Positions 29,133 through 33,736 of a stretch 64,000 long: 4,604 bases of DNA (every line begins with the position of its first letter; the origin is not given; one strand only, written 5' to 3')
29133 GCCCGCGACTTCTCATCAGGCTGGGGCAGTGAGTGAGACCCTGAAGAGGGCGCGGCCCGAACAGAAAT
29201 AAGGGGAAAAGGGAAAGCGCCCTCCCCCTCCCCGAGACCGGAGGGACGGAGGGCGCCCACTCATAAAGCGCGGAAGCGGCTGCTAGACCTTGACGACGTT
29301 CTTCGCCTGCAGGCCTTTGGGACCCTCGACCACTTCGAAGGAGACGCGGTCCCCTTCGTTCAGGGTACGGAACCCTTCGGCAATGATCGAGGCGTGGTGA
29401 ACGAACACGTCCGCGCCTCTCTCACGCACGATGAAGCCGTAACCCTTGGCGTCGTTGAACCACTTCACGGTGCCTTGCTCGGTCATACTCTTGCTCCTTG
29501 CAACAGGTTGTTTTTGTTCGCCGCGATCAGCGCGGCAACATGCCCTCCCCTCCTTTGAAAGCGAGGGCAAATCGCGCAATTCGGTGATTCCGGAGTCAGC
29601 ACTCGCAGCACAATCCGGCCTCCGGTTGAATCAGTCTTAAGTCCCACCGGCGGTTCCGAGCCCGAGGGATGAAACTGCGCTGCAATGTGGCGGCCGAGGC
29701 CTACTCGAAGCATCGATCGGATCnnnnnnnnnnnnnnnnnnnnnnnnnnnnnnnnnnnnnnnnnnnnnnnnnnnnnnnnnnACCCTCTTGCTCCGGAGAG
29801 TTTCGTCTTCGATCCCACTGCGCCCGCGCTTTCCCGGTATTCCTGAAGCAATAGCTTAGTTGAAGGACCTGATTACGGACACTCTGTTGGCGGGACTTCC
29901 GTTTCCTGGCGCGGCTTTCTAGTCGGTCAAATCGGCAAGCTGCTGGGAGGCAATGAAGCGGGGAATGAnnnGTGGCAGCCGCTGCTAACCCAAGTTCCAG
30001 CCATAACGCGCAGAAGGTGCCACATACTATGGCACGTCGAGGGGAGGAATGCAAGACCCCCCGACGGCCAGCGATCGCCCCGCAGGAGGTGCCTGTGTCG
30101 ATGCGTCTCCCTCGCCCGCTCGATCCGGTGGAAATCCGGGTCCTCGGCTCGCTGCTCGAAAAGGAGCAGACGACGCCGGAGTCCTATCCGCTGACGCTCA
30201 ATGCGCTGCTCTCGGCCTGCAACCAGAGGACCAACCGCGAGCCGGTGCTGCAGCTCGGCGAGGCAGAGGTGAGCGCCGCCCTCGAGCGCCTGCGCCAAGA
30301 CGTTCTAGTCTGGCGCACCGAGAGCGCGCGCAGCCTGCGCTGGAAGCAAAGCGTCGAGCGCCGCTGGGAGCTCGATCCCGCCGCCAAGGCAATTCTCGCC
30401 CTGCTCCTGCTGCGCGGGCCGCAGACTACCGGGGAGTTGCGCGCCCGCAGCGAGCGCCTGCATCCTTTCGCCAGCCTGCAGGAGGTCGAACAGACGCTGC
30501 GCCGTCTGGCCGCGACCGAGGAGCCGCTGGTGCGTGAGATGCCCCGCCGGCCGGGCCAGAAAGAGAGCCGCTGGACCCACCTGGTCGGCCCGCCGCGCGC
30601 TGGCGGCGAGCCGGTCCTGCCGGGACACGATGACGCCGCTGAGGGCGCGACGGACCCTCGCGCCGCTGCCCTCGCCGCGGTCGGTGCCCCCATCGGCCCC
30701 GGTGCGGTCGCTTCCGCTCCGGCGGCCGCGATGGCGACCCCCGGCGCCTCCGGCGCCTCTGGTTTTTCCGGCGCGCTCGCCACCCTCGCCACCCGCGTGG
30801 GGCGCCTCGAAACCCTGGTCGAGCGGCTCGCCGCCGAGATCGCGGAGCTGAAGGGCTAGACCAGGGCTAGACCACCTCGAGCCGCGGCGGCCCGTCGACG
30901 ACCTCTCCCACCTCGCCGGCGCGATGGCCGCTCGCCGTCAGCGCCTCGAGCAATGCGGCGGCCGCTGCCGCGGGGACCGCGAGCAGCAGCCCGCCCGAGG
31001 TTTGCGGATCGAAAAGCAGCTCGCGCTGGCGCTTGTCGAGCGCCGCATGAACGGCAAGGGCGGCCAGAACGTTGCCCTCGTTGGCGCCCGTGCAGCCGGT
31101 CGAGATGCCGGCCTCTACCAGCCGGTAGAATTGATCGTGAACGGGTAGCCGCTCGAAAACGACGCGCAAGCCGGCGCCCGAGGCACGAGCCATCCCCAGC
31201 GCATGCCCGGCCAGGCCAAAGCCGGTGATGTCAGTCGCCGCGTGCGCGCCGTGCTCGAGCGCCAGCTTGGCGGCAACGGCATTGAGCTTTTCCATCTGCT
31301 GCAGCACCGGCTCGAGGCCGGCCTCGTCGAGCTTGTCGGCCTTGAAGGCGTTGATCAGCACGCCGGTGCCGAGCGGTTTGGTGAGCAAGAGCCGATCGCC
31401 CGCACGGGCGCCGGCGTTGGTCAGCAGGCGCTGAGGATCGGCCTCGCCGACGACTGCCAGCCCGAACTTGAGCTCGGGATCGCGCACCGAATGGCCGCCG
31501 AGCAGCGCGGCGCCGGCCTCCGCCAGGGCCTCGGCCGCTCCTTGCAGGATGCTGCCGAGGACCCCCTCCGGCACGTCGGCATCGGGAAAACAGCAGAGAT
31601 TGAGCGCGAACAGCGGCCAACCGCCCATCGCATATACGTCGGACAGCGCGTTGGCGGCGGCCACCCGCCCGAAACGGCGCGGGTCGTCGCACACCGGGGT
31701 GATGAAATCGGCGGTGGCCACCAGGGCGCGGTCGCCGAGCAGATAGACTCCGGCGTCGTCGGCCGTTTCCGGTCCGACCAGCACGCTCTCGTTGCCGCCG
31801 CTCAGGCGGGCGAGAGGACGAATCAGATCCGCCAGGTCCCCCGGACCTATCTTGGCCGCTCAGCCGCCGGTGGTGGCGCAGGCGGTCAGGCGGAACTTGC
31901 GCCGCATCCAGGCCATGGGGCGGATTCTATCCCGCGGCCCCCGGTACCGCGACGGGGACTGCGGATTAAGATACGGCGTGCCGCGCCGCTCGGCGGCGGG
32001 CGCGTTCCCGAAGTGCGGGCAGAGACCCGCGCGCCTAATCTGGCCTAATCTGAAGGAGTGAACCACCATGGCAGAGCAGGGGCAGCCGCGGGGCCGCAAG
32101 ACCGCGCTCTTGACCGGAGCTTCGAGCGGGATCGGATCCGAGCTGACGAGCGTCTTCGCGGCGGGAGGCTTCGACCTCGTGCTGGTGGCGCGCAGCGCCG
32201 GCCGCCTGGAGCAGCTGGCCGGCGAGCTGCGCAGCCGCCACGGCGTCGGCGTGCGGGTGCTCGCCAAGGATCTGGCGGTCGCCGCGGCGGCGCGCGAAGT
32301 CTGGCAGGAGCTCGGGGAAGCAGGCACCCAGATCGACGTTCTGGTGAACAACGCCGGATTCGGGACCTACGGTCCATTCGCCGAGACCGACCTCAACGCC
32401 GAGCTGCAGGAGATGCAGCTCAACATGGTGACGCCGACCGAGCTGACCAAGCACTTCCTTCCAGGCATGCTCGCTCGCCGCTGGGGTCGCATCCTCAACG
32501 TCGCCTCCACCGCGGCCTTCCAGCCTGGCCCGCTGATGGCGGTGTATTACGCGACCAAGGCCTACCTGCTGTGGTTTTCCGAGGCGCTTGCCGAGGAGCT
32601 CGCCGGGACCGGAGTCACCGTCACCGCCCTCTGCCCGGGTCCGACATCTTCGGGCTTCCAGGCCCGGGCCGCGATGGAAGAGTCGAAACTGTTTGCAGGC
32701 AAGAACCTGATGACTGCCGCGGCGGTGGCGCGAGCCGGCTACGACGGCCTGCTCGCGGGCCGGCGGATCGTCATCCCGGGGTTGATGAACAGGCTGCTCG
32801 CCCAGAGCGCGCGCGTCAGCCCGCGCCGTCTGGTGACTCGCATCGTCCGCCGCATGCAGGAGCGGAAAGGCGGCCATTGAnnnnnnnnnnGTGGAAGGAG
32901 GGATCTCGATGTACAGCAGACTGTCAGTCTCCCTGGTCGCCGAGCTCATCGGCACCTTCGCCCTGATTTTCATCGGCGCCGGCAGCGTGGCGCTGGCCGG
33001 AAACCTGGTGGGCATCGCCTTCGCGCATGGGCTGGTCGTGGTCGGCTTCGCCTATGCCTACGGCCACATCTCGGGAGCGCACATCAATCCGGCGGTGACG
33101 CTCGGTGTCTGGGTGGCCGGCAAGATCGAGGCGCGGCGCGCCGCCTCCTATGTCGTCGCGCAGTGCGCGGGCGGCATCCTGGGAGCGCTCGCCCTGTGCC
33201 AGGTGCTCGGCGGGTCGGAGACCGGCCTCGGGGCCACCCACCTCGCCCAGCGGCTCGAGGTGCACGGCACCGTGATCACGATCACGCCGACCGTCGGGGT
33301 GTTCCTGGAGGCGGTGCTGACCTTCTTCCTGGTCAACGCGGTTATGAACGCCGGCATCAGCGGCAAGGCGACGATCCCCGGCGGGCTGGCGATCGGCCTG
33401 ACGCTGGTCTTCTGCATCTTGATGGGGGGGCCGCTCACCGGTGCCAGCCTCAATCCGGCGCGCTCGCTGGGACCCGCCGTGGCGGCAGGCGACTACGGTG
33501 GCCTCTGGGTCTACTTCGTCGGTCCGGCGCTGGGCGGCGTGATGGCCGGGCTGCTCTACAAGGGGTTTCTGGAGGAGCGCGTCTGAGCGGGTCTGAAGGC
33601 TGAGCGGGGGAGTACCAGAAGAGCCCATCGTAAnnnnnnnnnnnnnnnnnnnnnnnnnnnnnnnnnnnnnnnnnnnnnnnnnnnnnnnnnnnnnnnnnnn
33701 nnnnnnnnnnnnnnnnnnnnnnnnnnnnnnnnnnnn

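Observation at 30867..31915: Selenocysteine-containing SelD with in-frame UGA and adjacent SECIS-like hairpin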

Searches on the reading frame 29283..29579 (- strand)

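Call 13: search_protein_families(library=pfam, proteins=[window:29283-29579:-])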
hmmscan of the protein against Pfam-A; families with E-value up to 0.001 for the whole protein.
window:29283-29579:- (98 aa): 1 family
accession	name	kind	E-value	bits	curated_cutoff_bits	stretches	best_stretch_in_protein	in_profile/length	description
PF00313.28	CSD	-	3.1e-26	91.5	27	1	35-97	2-65/66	'Cold-shock' DNA-binding domain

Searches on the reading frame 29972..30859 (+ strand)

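Call 13: search_protein_families(library=pfam, proteins=[window:29972-30859:+])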
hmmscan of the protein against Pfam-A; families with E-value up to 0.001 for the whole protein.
window:29972-30859:+ (295 aa): 1 family
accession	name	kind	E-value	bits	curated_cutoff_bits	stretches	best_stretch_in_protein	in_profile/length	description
PF04337.18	DUF480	-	1.5e-56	191.1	25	1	50-196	1-149/149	Protein of unknown function, DUF480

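Call 57: search_protein_families(library=ncbifam, proteins=[window:29972-30859:+], max_evalue=0.00001)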
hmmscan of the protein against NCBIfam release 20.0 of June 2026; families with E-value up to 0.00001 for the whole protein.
window:29972-30859:+ (295 aa): 1 family
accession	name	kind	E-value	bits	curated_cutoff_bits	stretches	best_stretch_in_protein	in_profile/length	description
NF008413.0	PRK11239.1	equivalog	3e-40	138.4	321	1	50-206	5-168/215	hypothetical protein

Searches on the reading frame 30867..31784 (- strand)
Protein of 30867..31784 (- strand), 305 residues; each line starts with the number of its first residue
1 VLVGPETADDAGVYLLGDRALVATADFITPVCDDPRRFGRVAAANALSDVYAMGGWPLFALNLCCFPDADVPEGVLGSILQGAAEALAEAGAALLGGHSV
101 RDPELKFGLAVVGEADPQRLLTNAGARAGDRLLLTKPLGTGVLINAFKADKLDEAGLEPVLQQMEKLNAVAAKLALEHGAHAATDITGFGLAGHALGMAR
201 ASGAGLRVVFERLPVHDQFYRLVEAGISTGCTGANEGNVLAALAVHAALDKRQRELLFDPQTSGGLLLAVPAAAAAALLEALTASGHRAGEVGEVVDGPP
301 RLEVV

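Call 15: find_encoding_contigs(protein=window:30867-31784:-, flank=10000, max_places=10)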
Protein window:30867-31784:- (305 aa): 1 contig read that carries it; 1 place shown.
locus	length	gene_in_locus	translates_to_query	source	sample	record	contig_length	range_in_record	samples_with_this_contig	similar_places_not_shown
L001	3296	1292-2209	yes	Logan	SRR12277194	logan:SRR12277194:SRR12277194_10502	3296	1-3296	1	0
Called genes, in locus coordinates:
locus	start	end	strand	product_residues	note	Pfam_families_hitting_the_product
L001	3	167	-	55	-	?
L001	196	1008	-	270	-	PF00106:adh_short, PF08659:KR, PF13561:adh_short_C2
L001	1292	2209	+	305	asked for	PF00586:AIRS, PF02769:AIRS_C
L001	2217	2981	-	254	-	PF04337:DUF480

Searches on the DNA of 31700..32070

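Call 55: search_rna_families(source=window, start=31700, end=32070, threshold=evalue, max_evalue=10)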
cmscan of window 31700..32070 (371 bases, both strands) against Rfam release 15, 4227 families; matches with E-value up to 10: 2.
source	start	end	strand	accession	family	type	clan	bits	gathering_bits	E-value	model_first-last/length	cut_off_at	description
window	31927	32055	-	RF02141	HOXA11-AS1_5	Gene; lncRNA;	-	14.9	50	1.5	62-203/203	no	HOXA11 antisense RNA 1 conserved region 5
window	31974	32015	+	RF03006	M23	Gene; sRNA;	-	14.5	41.2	5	1-53/53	no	M23 RNA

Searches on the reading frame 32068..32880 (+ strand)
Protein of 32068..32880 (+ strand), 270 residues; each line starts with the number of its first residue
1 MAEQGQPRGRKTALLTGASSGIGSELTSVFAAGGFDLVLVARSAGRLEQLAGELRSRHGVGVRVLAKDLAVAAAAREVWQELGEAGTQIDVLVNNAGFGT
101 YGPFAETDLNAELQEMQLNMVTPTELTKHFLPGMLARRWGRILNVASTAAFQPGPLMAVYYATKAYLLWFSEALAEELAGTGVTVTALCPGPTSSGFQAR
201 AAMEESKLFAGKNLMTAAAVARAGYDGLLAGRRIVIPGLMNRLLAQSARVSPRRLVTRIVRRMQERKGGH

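Call 13: search_protein_families(library=pfam, proteins=[window:32068-32880:+])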
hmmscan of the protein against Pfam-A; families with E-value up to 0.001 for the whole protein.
window:32068-32880:+ (270 aa): 4 families
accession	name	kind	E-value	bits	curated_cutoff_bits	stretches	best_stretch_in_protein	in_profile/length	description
PF00106.31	adh_short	-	4.6e-44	150.7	26.6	1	11-201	1-190/195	short chain dehydrogenase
PF13561.12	adh_short_C2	-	2.7e-28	99.6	27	1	17-202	1-185/236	Enoyl-(Acyl carrier protein) reductase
PF08659.16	KR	-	3.8e-09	37.1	22.6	1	12-188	2-173/180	KR domain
PF13460.12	NAD_binding_10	-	0.00043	20.6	27.2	0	17-222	1-175/184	NAD(P)H-binding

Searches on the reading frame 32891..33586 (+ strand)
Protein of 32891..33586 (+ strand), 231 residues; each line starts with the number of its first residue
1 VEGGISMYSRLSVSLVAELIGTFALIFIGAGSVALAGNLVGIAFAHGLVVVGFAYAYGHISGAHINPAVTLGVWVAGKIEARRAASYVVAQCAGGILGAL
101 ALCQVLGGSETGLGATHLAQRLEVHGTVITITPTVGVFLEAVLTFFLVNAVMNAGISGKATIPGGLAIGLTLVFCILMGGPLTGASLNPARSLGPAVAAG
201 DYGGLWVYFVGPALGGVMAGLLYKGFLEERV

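Call 13: search_protein_families(library=pfam, proteins=[window:32891-33586:+])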
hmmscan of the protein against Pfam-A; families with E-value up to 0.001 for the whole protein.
window:32891-33586:+ (231 aa): 1 family
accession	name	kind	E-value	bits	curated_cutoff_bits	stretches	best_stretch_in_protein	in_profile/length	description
PF00230.25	MIP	-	5.5e-49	167.4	25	1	14-223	10-222/222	Major intrinsic protein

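Call 57: search_protein_families(library=ncbifam, proteins=[window:32891-33586:+], max_evalue=0.00001)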
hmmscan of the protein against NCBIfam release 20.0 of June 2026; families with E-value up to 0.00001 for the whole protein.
window:32891-33586:+ (231 aa): 4 families
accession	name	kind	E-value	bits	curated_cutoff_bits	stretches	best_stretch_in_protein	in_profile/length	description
TIGR00861.1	MIP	subfamily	2e-46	158.5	171.25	1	17-223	1-224/224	MIP family channel protein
NF003838.0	PRK05420.1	equivalog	2.6e-37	128.5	256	1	14-229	4-229/231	aquaporin Z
NF045553.1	AquGlycerPorinGla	equivalog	5.6e-13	48.7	400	1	11-103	5-106/290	aquaglyceroporin Gla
NF043012.1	LacAcidTportLarD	equivalog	5.4e-07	29.3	390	1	43-198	38-195/237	D/L-lactic acid transporter LarD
